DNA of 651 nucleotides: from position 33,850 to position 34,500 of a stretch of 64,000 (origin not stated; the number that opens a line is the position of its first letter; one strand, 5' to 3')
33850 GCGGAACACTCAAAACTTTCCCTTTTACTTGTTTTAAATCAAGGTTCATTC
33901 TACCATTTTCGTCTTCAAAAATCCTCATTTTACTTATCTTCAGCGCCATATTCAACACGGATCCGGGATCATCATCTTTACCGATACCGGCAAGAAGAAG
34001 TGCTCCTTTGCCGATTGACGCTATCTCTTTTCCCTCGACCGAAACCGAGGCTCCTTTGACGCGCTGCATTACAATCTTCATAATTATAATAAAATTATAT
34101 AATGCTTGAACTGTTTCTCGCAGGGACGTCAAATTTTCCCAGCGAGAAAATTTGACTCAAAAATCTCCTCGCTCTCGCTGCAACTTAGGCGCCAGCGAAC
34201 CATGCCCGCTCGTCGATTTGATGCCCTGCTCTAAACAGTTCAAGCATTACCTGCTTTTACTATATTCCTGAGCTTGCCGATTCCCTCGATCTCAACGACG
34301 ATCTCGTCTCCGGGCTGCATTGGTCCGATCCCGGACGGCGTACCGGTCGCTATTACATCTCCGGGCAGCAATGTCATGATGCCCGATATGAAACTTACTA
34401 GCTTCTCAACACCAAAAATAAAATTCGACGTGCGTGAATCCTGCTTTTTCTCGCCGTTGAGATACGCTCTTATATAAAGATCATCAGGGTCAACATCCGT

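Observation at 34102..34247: Palindromic ~150-nt repeat element with perfect 14-nt terminal inverted repeats, copy 1, overlapping a stop codon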

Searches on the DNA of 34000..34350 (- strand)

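Call 9: search_rna_families(source=window, start=34000, end=34350, threshold=evalue, max_evalue=10, show_alignments=3)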
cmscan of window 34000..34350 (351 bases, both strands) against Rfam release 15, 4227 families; matches with E-value up to 10: 5.
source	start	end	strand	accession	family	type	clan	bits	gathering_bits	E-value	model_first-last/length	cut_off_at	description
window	34079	34163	+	RF01865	Vg1_ribozyme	Gene; ribozyme;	-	19.4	90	2.4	1-142/142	no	Manganese dependent ribozyme in Vg1 mRNA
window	34141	34173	-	RF03852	mir-610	Gene; miRNA;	-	17.1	90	0.68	22-54/75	no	mir-610 microRNA precursor family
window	34061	34204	-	RF02998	IS605-orfB-II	Gene; sRNA;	-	16.3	88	2.1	1-155/155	no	IS605-orfB-II RNA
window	34109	34155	-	RF01009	mir-M7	Gene; miRNA;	-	15.9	91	1.1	1-67/67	no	mir-M7 microRNA precursor family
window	34126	34192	-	RF03912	mir-4659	Gene; miRNA;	-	13.8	92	9.4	1-73/73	no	mir-4659 microRNA precursor family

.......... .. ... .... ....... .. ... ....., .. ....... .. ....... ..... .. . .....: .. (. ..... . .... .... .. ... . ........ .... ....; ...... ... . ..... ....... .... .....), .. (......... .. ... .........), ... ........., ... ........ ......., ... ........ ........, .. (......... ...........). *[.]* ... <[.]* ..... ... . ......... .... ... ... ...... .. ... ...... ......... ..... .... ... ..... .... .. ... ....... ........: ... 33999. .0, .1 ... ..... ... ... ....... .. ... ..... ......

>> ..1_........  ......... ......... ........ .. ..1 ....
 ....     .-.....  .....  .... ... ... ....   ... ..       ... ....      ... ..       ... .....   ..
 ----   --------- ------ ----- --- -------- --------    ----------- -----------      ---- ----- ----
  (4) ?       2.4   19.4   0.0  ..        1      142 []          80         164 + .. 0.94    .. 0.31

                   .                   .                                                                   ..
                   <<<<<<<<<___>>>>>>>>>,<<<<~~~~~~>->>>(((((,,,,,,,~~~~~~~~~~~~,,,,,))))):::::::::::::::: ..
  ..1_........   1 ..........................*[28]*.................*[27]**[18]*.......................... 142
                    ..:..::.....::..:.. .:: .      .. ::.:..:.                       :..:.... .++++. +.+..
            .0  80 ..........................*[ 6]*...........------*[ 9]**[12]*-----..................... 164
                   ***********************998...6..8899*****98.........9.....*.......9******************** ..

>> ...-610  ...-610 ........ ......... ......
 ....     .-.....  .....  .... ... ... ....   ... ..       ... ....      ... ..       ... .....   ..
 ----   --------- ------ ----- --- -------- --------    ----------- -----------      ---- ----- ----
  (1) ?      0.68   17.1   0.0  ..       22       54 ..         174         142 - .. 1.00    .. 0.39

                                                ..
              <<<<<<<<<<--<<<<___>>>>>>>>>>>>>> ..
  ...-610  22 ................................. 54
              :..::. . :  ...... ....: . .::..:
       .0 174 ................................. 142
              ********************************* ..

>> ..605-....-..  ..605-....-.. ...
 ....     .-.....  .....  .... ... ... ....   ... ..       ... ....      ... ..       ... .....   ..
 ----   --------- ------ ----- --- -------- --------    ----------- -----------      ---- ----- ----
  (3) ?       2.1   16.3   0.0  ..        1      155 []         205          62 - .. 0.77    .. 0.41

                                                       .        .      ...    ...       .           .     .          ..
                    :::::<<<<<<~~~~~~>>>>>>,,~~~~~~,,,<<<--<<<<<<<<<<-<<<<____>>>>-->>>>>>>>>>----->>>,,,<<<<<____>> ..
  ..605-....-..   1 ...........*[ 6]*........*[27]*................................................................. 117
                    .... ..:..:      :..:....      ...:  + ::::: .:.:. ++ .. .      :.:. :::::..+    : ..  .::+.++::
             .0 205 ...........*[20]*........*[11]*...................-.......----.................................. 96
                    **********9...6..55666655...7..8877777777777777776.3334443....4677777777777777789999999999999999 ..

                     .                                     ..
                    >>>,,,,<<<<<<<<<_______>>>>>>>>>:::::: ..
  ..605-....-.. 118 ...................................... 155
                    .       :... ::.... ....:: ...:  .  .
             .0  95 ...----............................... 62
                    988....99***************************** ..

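Call 64: build_rna_model(alignment_id=A3)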
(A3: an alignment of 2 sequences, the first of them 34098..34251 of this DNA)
Model R1 built from alignment A3 (2 sequences, 162 columns); structure: RNAalifold consensus.
model positions 162; base pairs 47; branch points 1; effective number of sequences 0.82; information 0.591 bits per position. Calibrated on 0.2 Mb of random sequence (short: E-values are rough).
structure used (alignment columns):
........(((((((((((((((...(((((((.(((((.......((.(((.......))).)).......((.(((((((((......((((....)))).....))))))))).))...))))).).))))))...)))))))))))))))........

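Call 65: search_with_rna_model(model_id=R1, sources=[window, L364, L366, L132, L133, L134, L135, L368, L369, L370], max_evalue=10)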
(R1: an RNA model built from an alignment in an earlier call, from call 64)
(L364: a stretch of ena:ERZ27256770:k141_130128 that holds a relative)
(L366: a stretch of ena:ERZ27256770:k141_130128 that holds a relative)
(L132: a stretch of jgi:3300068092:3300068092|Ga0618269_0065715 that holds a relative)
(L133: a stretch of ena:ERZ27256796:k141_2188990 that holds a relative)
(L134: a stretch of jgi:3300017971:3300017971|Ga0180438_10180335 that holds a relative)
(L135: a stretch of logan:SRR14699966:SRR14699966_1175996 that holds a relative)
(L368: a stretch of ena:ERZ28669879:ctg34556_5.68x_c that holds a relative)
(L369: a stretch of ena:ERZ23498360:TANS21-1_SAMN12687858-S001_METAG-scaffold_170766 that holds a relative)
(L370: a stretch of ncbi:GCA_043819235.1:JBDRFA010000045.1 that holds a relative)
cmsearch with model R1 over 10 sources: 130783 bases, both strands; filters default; matches with E-value up to 10: 6.
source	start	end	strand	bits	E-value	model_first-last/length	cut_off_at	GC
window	59238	59399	+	198.1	5.2e-49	1-162/162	no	0.46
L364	13216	13377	-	198.1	5.2e-49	1-162/162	no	0.46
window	34094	34255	-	185.8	8.1e-46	1-162/162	no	0.47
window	59238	59399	-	54.8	5.8e-12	1-162/162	no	0.46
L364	13216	13377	+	54.8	5.8e-12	1-162/162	no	0.46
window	34094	34255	+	48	3.3e-10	1-162/162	no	0.47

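Call 66: search_dna_similar(query=window:34098-34251:+, collection=plasmids, mode=distant, max_evalue=0.01, max_rows=10)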
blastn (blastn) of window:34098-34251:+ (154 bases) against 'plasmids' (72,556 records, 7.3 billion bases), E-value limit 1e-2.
No match.

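Call 67: search_dna_similar(query=window:34098-34251:+, collection=phages, mode=distant, max_evalue=0.01, max_rows=10)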
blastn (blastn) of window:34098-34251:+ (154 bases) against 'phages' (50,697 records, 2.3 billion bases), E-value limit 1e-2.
No match.
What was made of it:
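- Tried and rejected: blastn against the plasmid and phage collections: no match (calls 66, 67).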
